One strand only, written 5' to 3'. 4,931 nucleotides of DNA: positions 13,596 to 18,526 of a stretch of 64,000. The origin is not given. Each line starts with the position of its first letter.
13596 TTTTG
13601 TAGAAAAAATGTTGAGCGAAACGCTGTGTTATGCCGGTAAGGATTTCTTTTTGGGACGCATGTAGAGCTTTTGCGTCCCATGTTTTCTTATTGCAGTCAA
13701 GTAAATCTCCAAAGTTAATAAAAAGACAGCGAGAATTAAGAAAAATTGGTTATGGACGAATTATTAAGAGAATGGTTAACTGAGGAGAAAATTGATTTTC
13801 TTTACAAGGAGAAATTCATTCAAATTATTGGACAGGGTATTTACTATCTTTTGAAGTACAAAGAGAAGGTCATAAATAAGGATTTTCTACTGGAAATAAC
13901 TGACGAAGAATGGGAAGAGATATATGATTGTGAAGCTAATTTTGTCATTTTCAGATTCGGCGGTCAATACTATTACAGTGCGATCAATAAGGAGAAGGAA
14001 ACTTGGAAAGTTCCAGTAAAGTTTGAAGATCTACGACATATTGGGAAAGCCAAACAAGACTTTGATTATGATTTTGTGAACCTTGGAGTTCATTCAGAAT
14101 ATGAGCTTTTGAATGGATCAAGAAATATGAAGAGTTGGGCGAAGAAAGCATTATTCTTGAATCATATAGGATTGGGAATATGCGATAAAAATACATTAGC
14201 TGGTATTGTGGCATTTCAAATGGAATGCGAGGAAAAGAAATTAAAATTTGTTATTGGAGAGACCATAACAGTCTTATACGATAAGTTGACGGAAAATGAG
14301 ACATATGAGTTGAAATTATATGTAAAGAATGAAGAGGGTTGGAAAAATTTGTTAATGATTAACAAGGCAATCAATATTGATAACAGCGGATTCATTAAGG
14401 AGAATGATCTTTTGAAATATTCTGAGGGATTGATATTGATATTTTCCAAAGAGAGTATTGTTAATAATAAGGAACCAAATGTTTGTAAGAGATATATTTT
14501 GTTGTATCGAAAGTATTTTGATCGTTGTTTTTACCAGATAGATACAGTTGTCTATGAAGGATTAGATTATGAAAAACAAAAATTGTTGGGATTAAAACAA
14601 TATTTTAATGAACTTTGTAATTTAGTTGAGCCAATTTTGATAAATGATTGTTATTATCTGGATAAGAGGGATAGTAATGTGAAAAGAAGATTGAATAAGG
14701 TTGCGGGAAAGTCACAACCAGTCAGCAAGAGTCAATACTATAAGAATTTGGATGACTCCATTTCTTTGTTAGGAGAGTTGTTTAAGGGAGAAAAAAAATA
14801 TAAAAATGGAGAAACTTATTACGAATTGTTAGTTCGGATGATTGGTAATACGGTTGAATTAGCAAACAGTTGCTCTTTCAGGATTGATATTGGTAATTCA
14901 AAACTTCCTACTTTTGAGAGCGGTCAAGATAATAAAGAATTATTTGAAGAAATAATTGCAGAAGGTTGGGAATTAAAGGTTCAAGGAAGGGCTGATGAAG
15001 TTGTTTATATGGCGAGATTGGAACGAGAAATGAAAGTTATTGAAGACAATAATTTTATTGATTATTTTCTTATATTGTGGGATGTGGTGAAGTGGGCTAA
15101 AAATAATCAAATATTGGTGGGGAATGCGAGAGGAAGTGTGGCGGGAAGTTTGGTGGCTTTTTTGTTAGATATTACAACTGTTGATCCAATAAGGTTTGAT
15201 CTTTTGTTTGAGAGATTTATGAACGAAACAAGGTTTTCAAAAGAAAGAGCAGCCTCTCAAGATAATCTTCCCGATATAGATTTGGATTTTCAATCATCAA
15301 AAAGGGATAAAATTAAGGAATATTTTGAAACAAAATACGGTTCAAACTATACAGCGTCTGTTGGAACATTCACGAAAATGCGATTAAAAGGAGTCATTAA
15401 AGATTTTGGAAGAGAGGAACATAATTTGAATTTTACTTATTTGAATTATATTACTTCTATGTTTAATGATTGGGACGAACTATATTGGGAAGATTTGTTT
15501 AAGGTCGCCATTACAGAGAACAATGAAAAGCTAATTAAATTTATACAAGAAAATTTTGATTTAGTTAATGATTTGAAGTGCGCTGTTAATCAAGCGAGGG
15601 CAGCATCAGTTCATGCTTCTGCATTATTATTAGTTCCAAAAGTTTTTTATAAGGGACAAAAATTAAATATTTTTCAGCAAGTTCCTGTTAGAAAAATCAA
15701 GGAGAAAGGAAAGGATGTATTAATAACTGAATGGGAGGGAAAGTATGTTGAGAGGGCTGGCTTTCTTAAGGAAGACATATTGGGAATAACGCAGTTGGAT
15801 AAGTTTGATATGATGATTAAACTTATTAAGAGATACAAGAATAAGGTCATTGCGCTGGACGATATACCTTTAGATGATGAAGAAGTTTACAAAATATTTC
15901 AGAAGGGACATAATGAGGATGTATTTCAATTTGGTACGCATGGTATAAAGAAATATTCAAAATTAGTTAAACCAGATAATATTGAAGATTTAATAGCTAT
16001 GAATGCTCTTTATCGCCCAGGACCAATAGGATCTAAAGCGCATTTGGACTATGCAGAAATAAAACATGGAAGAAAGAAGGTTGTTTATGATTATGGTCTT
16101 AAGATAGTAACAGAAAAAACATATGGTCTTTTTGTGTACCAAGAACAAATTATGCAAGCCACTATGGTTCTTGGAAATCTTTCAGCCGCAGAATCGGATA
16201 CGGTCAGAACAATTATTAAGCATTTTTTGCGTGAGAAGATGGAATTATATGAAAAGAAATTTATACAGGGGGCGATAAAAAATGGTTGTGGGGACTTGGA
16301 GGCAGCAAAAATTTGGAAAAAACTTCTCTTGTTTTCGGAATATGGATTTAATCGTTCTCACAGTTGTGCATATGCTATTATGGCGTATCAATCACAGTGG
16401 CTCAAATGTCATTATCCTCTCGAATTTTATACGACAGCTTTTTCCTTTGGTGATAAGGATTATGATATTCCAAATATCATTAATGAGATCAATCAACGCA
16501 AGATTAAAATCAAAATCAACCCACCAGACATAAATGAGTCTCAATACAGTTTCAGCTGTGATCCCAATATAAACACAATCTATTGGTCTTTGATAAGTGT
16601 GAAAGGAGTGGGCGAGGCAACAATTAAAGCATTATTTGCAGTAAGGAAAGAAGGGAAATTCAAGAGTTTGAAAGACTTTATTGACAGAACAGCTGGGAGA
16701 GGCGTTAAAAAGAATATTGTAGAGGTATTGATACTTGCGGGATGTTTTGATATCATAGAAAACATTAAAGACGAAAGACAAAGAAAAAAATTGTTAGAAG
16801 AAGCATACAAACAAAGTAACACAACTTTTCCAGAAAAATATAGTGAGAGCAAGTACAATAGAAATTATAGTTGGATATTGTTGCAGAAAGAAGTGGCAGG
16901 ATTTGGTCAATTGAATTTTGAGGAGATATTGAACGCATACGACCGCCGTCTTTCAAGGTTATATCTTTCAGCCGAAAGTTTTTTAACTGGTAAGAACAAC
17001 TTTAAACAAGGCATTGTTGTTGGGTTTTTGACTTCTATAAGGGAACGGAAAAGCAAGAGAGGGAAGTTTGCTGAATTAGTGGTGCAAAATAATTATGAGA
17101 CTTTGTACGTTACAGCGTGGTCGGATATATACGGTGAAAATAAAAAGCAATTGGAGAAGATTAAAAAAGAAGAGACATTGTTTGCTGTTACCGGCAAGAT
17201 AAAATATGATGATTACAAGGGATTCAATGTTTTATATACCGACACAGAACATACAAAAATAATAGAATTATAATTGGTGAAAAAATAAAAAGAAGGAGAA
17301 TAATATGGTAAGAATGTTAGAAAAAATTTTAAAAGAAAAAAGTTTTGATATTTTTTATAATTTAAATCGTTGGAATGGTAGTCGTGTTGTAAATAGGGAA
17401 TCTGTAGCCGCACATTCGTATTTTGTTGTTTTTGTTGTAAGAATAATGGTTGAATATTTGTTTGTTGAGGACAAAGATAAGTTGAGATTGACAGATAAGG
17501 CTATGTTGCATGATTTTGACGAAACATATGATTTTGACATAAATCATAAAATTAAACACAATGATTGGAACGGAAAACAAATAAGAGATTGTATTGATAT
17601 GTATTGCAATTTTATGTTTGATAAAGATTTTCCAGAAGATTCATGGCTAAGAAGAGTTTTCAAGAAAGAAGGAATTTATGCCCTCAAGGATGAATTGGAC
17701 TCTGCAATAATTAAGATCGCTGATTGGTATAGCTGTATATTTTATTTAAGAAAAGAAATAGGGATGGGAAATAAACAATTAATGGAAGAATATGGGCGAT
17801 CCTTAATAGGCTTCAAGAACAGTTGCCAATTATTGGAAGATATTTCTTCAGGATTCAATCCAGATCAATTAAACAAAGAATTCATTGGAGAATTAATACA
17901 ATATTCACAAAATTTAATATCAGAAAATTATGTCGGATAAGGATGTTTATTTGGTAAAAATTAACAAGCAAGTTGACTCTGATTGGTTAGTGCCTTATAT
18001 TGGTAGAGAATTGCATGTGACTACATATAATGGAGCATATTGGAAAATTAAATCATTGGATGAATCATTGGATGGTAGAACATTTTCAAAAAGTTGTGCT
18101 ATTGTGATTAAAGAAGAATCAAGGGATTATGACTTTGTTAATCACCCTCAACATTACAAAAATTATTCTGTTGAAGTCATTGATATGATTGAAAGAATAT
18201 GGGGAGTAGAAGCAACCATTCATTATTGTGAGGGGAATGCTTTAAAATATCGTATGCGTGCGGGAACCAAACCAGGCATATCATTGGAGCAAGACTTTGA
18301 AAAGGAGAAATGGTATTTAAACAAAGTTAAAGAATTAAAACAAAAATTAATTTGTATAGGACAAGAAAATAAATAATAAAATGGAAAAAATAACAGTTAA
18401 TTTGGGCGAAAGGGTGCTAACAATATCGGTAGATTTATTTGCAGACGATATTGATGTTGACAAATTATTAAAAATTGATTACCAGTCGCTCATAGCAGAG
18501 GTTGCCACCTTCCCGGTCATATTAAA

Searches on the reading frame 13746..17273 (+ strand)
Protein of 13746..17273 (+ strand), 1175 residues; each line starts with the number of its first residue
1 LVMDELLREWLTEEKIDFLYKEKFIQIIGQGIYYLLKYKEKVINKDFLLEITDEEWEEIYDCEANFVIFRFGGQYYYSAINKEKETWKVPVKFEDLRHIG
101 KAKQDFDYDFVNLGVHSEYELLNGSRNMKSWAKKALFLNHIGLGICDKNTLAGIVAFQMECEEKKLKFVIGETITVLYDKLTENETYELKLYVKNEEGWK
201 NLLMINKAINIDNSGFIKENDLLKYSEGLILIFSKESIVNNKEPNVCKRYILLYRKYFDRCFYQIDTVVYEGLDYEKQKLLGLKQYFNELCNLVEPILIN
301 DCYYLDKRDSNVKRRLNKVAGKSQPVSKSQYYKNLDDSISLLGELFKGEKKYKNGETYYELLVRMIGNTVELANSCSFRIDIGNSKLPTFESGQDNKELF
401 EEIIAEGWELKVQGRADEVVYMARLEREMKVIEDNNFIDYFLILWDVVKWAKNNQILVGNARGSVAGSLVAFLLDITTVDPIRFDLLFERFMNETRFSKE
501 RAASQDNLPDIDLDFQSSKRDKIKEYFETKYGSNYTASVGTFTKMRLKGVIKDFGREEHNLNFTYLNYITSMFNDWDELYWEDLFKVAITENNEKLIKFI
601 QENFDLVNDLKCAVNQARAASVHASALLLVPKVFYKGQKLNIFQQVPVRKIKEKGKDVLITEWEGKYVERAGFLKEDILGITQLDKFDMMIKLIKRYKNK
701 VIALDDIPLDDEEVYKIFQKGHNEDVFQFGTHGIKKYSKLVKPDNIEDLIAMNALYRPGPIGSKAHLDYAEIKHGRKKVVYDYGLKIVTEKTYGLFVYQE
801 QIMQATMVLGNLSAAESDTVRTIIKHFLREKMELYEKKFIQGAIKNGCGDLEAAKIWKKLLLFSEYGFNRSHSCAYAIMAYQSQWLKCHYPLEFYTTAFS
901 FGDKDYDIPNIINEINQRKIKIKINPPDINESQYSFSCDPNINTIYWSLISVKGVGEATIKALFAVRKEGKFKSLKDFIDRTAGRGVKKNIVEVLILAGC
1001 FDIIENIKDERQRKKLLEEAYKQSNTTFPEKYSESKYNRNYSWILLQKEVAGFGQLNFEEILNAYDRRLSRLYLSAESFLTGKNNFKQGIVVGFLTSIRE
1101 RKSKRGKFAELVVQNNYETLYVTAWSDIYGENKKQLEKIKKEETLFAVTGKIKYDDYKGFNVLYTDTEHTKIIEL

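Call 7: search_protein_families(library=pfam, proteins=[window:13746-17273:+], max_evalue=0.001)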
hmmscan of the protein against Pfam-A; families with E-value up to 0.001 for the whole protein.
window:13746-17273:+ (1175 aa): 4 families
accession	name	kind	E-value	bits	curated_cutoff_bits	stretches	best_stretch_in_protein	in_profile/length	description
PF07733.18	DNA_pol3_alpha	-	4.7e-60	203.8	23.9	1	400-680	3-260/260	Bacterial DNA polymerase III alpha NTPase domain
PF17657.6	DNA_pol3_finger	-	3.3e-43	147.4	22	1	684-847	2-166/166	Bacterial DNA polymerase III alpha subunit finger domain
PF14579.12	HHH_6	-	6.1e-21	74.9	25.6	1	921-1005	1-84/90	Helix-hairpin-helix motif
PF02811.25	PHP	-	8.1e-14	52.7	26.4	1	114-231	3-120/164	PHP domain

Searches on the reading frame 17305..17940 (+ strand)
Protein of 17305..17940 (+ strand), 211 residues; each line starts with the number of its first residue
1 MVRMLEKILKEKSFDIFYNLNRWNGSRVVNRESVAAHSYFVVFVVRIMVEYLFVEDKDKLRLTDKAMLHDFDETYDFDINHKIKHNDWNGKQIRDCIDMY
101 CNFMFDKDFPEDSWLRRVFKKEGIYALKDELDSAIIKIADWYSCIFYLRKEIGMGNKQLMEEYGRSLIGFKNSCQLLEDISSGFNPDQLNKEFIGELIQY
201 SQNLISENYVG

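Call 54: search_protein_families(library=pfam, proteins=[window:17305-17940:+], max_evalue=0.001)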
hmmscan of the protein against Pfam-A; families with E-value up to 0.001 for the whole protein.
window:17305-17940:+ (211 aa): 2 families
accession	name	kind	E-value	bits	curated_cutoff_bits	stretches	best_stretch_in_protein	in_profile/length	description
PF12917.13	YfbR-like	-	3.5e-11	43.6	25.9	1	19-163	11-156/182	5'-deoxynucleotidase YfbR-like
PF13023.12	HD_3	-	1.6e-05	25.3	22.5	1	22-82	9-70/165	HD domain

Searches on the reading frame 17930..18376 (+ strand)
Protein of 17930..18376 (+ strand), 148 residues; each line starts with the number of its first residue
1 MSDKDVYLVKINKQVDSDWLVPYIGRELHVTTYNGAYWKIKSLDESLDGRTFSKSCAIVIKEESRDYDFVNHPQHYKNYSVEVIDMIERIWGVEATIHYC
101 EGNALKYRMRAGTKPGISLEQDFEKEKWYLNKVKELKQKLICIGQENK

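Call 54: search_protein_families(library=pfam, proteins=[window:17930-18376:+], max_evalue=0.001)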
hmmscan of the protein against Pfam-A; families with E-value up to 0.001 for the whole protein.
window:17930-18376:+ (148 aa): 1 family
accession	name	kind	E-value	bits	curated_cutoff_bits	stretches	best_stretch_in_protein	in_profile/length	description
PF11753.13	DUF3310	-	4.6e-15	55.9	24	1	70-131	1-60/60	Protein of unknwon function (DUF3310)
